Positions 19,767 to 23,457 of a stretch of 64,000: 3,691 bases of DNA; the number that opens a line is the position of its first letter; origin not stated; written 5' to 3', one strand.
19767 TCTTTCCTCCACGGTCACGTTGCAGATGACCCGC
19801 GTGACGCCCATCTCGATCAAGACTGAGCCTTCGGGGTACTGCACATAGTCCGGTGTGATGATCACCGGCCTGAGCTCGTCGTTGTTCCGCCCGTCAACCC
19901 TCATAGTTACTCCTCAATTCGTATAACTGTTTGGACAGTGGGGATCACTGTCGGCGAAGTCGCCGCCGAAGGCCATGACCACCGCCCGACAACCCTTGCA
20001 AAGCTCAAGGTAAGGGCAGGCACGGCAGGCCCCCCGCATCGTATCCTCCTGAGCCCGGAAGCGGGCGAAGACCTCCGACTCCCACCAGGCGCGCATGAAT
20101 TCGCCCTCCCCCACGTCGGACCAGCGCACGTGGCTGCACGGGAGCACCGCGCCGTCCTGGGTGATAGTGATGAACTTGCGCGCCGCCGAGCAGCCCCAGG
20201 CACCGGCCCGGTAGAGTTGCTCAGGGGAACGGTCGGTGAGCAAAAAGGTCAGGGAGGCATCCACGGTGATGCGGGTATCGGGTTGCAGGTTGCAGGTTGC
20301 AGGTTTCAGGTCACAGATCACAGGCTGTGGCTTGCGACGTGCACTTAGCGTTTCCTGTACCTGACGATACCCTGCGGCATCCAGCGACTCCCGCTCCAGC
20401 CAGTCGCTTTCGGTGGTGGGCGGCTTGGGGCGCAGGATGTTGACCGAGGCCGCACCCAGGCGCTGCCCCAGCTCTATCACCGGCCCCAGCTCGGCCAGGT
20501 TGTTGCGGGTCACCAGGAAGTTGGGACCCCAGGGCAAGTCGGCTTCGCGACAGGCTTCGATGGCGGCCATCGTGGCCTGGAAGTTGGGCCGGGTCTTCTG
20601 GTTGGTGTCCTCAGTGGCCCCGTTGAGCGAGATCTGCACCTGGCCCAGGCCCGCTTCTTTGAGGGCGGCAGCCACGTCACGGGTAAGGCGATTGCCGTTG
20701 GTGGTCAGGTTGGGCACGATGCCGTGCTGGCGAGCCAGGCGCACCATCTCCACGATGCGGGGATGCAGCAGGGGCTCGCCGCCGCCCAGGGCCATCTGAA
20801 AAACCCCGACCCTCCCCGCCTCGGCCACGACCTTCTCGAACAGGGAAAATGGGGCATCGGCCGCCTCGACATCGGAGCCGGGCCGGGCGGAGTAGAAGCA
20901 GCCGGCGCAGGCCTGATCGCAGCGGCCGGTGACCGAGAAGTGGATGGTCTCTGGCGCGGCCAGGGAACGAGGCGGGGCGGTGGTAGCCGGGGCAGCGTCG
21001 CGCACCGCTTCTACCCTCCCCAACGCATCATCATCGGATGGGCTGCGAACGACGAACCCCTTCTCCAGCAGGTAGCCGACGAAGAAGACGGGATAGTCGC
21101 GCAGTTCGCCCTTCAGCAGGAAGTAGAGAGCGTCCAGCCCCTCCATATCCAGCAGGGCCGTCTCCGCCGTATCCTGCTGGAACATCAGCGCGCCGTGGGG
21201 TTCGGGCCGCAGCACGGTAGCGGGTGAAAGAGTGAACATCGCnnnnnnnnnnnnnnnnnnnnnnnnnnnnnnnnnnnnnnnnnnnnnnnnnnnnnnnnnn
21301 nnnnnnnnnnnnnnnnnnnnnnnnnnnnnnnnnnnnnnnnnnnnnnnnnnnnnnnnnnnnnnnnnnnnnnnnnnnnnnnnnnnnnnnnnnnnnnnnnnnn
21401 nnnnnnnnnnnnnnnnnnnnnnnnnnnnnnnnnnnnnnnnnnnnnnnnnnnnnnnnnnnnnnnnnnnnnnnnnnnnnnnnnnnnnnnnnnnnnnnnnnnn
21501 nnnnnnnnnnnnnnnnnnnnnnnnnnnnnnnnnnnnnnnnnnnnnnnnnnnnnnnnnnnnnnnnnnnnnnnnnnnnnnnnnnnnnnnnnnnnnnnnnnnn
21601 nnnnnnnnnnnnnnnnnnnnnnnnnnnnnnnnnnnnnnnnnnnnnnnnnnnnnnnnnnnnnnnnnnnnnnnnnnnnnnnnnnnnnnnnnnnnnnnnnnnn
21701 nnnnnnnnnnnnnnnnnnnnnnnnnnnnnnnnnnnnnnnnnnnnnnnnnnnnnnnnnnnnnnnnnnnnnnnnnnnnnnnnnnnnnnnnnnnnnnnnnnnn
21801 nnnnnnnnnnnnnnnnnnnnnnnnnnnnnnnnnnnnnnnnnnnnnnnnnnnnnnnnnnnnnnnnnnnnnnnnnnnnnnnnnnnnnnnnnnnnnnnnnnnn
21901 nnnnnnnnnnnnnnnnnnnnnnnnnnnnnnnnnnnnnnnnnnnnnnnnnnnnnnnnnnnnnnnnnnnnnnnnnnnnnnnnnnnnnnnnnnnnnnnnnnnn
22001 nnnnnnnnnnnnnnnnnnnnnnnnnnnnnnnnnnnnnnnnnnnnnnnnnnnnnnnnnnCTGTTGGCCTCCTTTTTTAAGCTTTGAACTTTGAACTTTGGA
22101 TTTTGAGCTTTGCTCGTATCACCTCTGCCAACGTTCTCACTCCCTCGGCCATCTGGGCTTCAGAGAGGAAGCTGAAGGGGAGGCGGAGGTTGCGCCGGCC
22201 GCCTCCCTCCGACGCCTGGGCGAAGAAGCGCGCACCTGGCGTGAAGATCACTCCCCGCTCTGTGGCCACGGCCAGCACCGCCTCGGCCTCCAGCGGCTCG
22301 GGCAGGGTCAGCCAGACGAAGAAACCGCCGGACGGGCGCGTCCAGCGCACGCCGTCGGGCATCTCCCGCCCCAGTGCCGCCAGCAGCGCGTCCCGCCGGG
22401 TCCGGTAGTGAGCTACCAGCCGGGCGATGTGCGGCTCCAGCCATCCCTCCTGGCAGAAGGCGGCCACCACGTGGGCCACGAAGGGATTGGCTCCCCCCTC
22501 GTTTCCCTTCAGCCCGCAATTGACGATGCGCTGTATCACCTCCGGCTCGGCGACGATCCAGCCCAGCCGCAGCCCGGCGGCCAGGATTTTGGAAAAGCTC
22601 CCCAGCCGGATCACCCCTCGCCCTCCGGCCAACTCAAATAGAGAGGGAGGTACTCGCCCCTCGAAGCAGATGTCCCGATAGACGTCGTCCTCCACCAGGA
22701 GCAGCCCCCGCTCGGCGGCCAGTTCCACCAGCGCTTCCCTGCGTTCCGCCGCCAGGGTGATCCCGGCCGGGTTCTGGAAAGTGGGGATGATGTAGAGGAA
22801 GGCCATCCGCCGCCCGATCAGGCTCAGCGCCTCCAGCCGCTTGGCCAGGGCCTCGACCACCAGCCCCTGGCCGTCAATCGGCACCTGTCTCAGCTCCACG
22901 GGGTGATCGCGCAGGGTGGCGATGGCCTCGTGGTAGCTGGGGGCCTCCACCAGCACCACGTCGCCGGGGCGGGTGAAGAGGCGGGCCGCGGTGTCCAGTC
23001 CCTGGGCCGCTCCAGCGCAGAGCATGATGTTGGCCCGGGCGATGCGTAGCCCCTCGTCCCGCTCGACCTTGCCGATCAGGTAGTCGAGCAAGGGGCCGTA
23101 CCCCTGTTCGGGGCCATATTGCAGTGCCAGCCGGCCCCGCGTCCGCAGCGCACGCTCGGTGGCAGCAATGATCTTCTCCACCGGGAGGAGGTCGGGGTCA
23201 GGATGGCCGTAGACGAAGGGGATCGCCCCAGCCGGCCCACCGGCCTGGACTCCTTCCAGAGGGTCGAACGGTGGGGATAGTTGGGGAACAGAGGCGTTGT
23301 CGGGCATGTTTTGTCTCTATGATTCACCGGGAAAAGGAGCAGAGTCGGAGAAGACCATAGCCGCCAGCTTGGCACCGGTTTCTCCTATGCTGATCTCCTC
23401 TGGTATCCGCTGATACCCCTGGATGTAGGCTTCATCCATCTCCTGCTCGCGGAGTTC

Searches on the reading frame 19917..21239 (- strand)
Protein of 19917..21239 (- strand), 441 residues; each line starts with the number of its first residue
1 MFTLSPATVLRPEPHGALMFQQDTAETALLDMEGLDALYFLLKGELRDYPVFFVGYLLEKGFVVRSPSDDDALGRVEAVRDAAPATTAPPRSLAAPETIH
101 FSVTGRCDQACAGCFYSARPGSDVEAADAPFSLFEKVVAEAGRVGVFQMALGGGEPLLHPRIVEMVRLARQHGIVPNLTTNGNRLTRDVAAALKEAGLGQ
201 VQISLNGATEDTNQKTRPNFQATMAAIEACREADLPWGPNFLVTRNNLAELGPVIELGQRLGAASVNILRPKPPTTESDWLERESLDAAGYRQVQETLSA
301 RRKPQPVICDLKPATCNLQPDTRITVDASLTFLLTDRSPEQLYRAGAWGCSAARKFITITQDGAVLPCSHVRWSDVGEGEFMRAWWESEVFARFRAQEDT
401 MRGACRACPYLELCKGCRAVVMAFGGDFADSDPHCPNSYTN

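Call 31: search_protein_families(library=pfam, proteins=[window:19917-21239:-], max_evalue=0.0001)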
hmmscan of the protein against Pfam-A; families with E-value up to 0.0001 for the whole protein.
window:19917-21239:- (441 aa): 2 families
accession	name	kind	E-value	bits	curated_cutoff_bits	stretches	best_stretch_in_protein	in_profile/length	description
PF04055.27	Radical_SAM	-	3.3e-20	73.4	29.5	1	102-238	2-146/166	Radical SAM superfamily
PF13186.11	SPASM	-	2.8e-06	28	21.5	1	350-409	1-67/67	Iron-sulfur cluster-binding domain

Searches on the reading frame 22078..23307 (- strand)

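Call 31: search_protein_families(library=pfam, proteins=[window:22078-23307:-], max_evalue=0.0001)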
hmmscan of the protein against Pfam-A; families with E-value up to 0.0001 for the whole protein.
window:22078-23307:- (410 aa): 2 families
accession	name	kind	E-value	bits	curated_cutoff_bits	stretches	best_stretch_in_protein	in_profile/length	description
PF00155.27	Aminotran_1_2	-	1.5e-35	123.5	19.7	1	39-392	12-360/361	Aminotransferase class I and II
PF12897.13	Asp_aminotransf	-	2.2e-13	50.3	27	1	116-398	125-410/421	Aspartate amino-transferase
